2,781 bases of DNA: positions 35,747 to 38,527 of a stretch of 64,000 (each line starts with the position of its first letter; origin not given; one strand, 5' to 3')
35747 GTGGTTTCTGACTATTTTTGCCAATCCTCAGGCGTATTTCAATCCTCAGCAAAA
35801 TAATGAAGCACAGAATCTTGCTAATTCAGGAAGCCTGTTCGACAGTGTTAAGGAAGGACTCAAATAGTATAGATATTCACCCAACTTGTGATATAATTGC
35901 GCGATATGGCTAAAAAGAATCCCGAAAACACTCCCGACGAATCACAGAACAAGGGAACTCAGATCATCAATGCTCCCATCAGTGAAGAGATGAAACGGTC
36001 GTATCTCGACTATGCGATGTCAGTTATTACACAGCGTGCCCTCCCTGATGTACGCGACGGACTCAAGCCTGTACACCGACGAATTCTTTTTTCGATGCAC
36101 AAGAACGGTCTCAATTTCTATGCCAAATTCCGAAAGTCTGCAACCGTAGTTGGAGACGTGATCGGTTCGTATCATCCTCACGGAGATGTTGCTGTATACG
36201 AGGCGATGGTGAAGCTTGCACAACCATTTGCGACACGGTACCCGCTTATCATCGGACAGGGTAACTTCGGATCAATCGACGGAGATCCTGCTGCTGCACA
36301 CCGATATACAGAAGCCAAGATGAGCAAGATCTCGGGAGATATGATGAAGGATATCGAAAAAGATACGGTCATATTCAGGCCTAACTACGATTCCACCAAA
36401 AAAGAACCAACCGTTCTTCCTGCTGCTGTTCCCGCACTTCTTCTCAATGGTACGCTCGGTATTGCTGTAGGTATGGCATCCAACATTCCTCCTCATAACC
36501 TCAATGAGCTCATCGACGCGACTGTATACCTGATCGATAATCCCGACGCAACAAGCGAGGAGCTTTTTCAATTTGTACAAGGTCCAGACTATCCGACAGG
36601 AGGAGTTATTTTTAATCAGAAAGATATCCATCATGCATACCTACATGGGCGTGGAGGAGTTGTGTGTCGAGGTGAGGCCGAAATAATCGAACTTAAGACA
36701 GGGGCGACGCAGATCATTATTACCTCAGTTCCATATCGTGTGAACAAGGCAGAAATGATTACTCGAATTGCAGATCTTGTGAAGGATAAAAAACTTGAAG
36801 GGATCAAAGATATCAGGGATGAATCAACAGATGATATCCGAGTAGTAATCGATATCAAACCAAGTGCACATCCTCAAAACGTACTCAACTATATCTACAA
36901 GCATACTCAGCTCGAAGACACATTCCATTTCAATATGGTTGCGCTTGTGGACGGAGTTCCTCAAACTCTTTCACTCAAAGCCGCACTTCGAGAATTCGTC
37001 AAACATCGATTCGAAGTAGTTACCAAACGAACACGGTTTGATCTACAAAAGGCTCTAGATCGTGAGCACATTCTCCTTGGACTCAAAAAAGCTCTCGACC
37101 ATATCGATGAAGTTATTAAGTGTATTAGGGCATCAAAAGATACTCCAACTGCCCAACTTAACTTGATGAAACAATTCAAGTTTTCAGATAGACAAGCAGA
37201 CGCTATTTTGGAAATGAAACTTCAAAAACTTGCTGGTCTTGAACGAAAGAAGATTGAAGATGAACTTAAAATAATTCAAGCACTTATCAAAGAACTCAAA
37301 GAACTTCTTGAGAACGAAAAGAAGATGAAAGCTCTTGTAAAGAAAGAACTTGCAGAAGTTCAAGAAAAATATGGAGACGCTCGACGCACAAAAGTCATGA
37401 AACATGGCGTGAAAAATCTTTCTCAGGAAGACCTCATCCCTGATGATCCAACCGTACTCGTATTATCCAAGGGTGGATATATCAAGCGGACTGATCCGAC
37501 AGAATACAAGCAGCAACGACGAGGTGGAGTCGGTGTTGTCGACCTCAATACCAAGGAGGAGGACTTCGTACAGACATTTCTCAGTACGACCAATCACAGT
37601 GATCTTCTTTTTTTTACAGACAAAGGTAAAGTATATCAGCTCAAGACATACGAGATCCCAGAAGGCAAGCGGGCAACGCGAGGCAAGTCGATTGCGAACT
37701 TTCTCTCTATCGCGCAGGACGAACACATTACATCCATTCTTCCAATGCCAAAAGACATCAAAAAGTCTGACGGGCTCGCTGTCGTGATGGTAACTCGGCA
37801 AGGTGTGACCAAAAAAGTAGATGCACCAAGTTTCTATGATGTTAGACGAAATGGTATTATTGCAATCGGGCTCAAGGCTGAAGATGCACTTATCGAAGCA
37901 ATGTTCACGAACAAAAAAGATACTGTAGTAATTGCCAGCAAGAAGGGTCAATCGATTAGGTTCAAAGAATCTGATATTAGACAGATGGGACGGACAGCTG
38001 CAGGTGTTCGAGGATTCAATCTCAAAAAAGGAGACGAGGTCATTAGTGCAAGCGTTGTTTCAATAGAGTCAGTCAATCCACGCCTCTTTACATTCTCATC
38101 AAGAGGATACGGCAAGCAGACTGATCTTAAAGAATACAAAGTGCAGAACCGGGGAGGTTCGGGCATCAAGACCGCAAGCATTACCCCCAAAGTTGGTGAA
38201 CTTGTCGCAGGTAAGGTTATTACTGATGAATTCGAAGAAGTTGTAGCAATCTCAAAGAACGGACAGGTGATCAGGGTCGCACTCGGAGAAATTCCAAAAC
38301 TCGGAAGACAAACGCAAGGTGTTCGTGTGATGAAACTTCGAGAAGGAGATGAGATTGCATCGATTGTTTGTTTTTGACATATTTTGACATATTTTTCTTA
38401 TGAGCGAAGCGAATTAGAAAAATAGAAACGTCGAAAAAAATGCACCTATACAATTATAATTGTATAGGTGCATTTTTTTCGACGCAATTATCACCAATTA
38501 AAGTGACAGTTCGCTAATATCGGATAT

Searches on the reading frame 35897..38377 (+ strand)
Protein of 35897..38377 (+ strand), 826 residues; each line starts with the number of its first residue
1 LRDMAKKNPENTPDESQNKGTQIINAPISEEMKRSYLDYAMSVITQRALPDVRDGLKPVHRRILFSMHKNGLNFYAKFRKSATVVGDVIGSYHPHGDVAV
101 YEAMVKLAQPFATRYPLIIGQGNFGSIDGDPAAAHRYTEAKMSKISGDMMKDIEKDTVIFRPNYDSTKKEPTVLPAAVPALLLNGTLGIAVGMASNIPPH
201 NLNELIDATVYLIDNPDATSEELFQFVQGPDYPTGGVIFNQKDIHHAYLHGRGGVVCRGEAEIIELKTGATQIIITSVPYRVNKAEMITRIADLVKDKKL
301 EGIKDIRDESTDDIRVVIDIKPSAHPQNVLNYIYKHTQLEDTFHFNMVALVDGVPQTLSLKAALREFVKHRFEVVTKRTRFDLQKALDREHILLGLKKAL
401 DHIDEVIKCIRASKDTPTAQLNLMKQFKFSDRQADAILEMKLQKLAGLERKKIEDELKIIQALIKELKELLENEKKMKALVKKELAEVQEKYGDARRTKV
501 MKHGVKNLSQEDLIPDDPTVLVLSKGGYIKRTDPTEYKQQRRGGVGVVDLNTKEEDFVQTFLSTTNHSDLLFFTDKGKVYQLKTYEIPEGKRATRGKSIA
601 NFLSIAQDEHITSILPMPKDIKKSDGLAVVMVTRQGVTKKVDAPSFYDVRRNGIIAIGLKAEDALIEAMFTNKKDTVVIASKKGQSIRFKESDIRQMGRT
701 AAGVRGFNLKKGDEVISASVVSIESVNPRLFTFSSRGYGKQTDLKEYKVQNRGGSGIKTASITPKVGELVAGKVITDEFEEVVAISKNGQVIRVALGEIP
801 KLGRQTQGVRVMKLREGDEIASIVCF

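Call 35: search_protein_families(library=pfam, proteins=[window:35897-38377:+], max_evalue=0.00001)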
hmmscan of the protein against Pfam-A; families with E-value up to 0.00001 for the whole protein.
window:35897-38377:+ (826 aa): 2 families
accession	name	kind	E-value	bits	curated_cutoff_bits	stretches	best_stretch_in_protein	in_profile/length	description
PF00521.26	DNA_topoisoIV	-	6.4e-156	520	31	1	47-485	1-431/432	DNA gyrase/topoisomerase IV, subunit A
PF03989.18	DNA_gyraseA_C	-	1.7e-65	216.7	27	5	675-722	1-48/48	DNA gyrase C-terminal domain, beta-propeller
